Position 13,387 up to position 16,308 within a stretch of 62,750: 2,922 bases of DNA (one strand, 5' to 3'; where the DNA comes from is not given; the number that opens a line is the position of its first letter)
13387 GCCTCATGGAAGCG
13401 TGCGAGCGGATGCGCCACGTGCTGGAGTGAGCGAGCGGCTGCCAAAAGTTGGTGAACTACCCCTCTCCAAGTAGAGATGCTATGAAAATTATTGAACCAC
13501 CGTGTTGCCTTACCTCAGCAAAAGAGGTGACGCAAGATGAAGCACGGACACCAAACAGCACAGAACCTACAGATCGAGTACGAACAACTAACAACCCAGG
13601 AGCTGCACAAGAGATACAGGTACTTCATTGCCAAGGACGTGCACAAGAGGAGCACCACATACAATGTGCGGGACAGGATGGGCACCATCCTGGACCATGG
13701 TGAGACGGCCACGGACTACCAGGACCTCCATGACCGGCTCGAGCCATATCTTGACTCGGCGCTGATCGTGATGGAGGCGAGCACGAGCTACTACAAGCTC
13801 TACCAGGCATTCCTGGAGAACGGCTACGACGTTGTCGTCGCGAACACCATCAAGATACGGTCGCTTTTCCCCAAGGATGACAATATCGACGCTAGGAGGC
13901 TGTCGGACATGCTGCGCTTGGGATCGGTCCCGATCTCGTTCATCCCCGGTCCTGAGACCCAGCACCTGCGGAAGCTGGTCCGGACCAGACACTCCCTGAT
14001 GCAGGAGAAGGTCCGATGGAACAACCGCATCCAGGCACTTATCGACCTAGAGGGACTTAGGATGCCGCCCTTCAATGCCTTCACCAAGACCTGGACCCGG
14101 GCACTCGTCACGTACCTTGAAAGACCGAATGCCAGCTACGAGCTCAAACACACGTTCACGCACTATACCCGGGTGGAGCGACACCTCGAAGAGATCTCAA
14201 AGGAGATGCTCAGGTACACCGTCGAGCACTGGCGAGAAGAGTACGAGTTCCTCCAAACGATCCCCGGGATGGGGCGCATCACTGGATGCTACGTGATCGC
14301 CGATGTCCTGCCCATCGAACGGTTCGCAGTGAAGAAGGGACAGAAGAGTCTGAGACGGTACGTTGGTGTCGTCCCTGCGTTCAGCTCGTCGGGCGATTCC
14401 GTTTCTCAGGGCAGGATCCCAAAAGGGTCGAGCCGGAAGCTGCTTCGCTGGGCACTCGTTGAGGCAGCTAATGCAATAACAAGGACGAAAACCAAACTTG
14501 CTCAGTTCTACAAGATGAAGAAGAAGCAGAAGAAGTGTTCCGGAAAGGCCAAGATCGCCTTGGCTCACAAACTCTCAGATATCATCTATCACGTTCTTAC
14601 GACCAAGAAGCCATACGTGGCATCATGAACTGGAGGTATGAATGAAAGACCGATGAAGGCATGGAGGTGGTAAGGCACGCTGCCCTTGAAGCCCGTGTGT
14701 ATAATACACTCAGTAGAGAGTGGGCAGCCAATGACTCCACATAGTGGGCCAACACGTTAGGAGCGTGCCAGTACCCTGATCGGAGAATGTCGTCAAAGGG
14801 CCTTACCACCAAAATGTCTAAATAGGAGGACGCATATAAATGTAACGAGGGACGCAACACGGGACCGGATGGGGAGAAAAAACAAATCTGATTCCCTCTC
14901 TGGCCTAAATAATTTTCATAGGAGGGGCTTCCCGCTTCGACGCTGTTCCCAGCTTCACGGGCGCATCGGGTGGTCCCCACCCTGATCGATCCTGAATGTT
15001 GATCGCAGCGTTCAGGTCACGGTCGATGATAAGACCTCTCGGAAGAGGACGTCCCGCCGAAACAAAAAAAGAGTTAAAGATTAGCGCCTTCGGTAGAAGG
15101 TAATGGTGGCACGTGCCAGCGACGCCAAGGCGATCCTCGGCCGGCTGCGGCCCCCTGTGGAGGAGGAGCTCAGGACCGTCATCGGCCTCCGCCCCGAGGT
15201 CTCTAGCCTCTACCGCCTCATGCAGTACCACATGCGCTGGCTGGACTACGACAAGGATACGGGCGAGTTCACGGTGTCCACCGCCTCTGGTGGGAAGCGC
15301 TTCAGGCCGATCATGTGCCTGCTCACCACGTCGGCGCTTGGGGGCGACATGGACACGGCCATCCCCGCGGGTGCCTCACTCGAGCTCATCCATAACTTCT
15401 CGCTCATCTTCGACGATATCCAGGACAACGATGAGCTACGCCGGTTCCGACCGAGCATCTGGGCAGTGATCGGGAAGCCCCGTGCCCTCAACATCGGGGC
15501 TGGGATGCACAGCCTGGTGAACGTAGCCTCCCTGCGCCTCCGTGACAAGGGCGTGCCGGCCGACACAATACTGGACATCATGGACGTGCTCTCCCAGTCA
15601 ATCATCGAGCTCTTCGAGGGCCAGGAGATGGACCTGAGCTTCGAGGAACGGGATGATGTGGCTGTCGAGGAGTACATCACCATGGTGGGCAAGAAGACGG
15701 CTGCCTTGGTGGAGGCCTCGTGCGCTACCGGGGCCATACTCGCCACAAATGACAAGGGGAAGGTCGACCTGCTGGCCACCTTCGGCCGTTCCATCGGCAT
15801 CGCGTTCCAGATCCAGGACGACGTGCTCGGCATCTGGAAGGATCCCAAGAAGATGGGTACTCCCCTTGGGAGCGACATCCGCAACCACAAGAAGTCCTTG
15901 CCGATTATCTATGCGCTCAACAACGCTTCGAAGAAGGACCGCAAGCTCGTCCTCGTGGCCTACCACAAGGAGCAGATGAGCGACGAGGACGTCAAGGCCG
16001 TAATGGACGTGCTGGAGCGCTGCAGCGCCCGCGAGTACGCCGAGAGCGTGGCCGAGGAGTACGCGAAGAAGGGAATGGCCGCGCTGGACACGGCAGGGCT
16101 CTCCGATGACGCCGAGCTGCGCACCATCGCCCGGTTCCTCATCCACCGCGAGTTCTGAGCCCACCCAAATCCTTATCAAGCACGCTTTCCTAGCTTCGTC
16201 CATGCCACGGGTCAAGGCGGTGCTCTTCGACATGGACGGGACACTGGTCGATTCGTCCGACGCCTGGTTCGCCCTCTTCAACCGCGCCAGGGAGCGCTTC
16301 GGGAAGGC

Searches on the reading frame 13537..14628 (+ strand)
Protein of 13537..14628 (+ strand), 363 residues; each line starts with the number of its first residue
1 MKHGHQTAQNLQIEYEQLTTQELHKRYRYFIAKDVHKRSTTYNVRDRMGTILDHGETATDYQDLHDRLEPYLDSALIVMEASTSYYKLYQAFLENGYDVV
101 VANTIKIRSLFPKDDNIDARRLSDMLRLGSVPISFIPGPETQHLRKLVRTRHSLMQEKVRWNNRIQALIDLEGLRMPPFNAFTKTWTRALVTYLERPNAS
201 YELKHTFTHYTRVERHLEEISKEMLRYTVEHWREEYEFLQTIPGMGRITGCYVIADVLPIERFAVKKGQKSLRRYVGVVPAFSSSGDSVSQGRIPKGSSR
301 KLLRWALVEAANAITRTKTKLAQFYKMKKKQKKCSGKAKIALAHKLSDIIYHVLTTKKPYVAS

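Call 9: search_protein_families(library=pfam, proteins=[window:13537-14628:+])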
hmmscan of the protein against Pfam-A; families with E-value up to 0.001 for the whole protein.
window:13537-14628:+ (363 aa): 2 families
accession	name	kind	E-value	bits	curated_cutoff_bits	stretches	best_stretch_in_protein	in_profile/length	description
PF01548.23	DEDD_Tnp_IS110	-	5.6e-18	65.6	29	1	34-170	4-151/155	Transposase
PF02371.22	Transposase_20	-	2.2e-14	54.1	21.3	1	237-326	2-87/87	Transposase IS116/IS110/IS902 family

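Call 56: search_protein_families(library=ncbifam, proteins=[window:13537-14628:+])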
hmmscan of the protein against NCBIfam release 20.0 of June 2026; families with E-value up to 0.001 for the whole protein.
window:13537-14628:+ (363 aa): 3 families
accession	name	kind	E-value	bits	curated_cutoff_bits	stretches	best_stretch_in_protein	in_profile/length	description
NF033542.1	transpos_IS110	equivalog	6.7e-58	196.4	140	1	31-359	2-343/343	IS110 family RNA-guided transposase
NF051857.1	transpos_IS110_2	equivalog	6.4e-13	48.5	180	1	205-355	216-392/393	IS110 family transposase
NF052498.1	TIGR_Tas_endo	equivalog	8.7e-05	22.6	100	1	144-333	1-165/215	TIGR-Tas system RNA-guided endonuclease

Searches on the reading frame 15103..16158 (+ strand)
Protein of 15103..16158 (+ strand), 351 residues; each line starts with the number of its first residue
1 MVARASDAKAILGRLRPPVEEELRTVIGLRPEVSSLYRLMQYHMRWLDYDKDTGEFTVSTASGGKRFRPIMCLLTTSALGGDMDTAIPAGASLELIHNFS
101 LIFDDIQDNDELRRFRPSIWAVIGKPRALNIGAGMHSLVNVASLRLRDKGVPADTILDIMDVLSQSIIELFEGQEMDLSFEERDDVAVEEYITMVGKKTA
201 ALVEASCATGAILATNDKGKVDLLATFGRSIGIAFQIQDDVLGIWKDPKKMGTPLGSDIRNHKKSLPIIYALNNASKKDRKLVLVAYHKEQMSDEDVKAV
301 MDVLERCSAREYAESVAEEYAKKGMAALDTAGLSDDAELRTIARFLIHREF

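Call 9: search_protein_families(library=pfam, proteins=[window:15103-16158:+])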
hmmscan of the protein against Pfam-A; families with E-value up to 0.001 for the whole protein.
window:15103-16158:+ (351 aa): 1 family
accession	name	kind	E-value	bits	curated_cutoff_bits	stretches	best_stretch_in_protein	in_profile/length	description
PF00348.22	polyprenyl_synt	-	3.1e-63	213.8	27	1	60-302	12-249/251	Polyprenyl synthetase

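Call 15: find_encoding_contigs(protein=window:15103-16158:+, flank=10000, max_places=10)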
Protein window:15103-16158:+ (351 aa): no gene with exactly this product is on record in the collection.

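Call 48: find_homologous_proteins(query=window:15103-16158:+, max_evalue=1e-60)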
Query window:15103-16158:+ (351 aa): 299 proteins with E <= 1e-60 among 7052 candidates; the best 120 are listed.
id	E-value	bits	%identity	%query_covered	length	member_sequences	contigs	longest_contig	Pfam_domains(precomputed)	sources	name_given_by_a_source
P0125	3.4e-225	764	99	100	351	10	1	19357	PF00348.23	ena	-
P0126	1.0e-209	713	90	100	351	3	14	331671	PF00348.23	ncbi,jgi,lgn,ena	-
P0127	3.0e-96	341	47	95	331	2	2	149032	PF00348.23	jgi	jgi:geranylgeranyl diphosphate synthase type I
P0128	2.9e-94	334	45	98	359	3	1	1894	PF00348.23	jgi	jgi:geranylgeranyl diphosphate synthase type I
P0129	9.4e-92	326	47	95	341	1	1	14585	PF00348.23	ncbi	ncbi:polyprenyl synthetase family protein [Candidatus Pyrohabitans sp.]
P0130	3.4e-91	324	46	96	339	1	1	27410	PF00348.23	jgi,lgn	-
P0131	6.1e-91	323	47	95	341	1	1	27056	PF00348.23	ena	-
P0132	1.6e-90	322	44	98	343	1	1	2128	PF00348.23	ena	-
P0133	1.6e-90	322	47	95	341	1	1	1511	PF00348.23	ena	-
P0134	6.3e-90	320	46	91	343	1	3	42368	PF00348.23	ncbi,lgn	ncbi:MAG: polyprenyl synthetase family protein [Candidatus Hydrothermarchaeales archaeon]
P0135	9.7e-90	319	44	98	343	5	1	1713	PF00348.23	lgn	-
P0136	1.1e-89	319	43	99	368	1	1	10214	PF00348.23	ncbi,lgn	-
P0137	1.8e-89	318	45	98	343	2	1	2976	PF00348.23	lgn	-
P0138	2.0e-89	318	44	95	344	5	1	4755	PF00348.23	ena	-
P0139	5.8e-89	317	44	98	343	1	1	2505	PF00348.23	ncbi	-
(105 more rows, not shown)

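Call 49: find_encoding_contigs(protein=P0126, flank=4000, max_places=6)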
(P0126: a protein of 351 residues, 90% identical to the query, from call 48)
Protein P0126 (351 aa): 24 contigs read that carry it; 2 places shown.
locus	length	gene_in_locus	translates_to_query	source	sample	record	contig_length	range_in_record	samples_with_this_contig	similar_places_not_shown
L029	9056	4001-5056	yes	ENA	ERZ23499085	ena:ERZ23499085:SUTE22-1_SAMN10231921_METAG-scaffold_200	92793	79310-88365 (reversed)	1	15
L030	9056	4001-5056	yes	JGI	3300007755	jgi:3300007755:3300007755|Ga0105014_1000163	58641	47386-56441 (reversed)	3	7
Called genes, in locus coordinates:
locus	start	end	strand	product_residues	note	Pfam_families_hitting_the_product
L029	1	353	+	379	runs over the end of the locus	PF06819:Arc_PepC (faint)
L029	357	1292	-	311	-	PF04055:Radical_SAM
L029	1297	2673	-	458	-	PF23545:Zn_ribbon_HMPTM, PF04055:Radical_SAM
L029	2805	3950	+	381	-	PF00155:Aminotran_1_2, PF00266:Aminotran_5 (weak)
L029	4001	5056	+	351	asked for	PF00348:polyprenyl_synt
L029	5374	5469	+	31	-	-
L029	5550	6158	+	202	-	PF00702:Hydrolase, PF12710:HAD, PF13419:HAD_2, PF13242:Hydrolase_like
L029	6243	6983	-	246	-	PF02826:2-Hacid_dh_C (weak), PF03807:F420_oxidored (weak), PF02153:PDH_N, PF26213:TYRAAT1_C (weak)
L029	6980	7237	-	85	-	-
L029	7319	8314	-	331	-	PF00702:Hydrolase (faint), PF13344:Hydrolase_6, PF13242:Hydrolase_like (weak)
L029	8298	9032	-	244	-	-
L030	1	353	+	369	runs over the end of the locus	PF01478:Peptidase_A24 (weak), PF06819:Arc_PepC (faint)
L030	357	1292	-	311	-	PF04055:Radical_SAM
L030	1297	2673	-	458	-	PF23545:Zn_ribbon_HMPTM, PF04055:Radical_SAM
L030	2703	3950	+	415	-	PF00155:Aminotran_1_2, PF00266:Aminotran_5 (weak)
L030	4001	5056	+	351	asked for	PF00348:polyprenyl_synt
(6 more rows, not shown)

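Call 50: find_encoding_contigs(protein=P0125, flank=6000, max_places=4)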
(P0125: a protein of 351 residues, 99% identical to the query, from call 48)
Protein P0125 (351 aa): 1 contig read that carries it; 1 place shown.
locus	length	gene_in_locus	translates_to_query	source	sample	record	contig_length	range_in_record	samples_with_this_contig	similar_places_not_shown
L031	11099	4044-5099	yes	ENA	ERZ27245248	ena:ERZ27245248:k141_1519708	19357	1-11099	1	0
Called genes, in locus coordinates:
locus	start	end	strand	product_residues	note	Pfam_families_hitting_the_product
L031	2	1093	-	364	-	?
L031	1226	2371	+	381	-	PF00155:Aminotran_1_2, PF01041:DegT_DnrJ_EryC1 (weak)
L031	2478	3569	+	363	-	PF01548:DEDD_Tnp_IS110, PF02371:Transposase_20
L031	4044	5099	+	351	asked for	PF00348:polyprenyl_synt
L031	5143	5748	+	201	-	PF00702:Hydrolase, PF12710:HAD, PF13419:HAD_2, PF13242:Hydrolase_like (weak)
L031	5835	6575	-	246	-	PF02826:2-Hacid_dh_C (weak), PF02153:PDH_N, PF26213:TYRAAT1_C (weak)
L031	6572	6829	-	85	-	-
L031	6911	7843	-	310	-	PF00702:Hydrolase (faint), PF13344:Hydrolase_6, PF13419:HAD_2 (faint), PF13242:Hydrolase_like (faint)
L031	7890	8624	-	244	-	-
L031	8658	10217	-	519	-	PF04389:Peptidase_M28 (weak), PF05343:Peptidase_M42, PF04389:Peptidase_M28, PF01546:Peptidase_M20 (weak), PF05343:Peptidase_M42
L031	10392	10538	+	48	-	-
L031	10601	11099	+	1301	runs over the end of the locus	-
